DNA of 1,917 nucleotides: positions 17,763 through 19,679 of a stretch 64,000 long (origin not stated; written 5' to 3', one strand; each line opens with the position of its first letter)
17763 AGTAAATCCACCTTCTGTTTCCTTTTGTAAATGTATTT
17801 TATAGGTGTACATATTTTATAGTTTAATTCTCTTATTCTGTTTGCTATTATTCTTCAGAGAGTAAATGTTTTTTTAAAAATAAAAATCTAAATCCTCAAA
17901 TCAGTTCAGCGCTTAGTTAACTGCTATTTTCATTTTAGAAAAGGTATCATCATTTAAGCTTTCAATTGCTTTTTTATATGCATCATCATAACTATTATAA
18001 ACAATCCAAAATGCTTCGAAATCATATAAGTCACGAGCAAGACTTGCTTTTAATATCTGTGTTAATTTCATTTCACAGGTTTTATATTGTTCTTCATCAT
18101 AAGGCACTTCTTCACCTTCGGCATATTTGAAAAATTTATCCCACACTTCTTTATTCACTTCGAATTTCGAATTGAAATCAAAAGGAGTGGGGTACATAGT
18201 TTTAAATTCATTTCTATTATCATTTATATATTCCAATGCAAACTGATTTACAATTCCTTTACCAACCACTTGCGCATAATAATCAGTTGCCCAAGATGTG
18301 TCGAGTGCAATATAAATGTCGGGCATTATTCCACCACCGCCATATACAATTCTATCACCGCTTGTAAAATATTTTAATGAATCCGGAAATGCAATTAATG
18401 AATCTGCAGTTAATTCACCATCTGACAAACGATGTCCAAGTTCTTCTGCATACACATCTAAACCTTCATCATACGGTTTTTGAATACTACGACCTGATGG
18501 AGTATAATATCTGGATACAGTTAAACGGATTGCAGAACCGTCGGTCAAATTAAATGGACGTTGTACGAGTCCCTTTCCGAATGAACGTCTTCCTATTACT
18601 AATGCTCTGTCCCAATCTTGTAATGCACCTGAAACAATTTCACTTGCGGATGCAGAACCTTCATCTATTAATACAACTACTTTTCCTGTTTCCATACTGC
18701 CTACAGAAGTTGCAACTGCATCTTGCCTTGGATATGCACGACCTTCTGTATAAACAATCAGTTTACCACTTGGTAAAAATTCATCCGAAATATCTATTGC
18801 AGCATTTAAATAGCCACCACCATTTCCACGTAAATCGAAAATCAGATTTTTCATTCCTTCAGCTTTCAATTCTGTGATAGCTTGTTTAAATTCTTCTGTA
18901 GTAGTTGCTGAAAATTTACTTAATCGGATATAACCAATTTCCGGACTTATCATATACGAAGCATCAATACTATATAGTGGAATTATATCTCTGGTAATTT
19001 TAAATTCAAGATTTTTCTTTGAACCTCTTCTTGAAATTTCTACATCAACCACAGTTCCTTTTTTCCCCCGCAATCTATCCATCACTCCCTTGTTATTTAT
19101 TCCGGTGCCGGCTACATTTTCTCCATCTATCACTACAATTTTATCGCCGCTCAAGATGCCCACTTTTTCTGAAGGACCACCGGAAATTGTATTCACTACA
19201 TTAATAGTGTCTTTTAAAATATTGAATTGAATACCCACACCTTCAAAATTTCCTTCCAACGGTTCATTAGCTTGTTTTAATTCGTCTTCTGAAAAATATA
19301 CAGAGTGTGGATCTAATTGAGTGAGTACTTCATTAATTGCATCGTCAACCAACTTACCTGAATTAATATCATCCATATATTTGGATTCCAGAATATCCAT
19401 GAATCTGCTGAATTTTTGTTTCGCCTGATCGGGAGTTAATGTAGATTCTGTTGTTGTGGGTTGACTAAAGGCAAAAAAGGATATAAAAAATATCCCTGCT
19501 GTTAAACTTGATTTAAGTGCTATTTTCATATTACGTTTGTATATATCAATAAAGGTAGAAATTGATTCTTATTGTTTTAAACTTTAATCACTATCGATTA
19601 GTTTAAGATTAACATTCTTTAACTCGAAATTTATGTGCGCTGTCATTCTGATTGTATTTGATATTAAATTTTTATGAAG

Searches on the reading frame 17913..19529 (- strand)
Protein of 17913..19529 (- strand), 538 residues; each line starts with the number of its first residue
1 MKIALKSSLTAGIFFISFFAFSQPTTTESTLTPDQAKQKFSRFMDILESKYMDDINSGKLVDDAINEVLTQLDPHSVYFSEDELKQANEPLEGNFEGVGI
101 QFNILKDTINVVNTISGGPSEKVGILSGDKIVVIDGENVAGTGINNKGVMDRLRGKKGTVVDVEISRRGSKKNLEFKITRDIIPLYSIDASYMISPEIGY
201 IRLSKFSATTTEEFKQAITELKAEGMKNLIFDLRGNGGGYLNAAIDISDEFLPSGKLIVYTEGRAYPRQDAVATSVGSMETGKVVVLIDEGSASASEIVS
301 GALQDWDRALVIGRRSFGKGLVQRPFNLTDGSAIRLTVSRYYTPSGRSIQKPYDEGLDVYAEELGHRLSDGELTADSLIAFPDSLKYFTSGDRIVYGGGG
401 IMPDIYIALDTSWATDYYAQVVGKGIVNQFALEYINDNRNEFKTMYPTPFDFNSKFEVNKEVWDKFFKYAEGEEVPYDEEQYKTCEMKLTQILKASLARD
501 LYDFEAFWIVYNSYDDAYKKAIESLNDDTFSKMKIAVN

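Call 97: search_protein_families(library=pfam, proteins=[window:17913-19529:-], max_evalue=0.0001)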
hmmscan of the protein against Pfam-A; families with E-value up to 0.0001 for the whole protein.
window:17913-19529:- (538 aa): 3 families
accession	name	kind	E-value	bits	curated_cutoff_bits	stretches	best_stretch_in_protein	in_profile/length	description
PF03572.23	Peptidase_S41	-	1.7e-54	184.3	24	1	198-351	2-156/165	Peptidase family S41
PF13180.12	PDZ_2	-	3.4e-08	34.1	27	1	98-177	3-79/80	PDZ domain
PF22694.1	CtpB_N-like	-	1.6e-05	25.7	27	1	35-81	36-83/85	Activating protease CtpB N-terminal domain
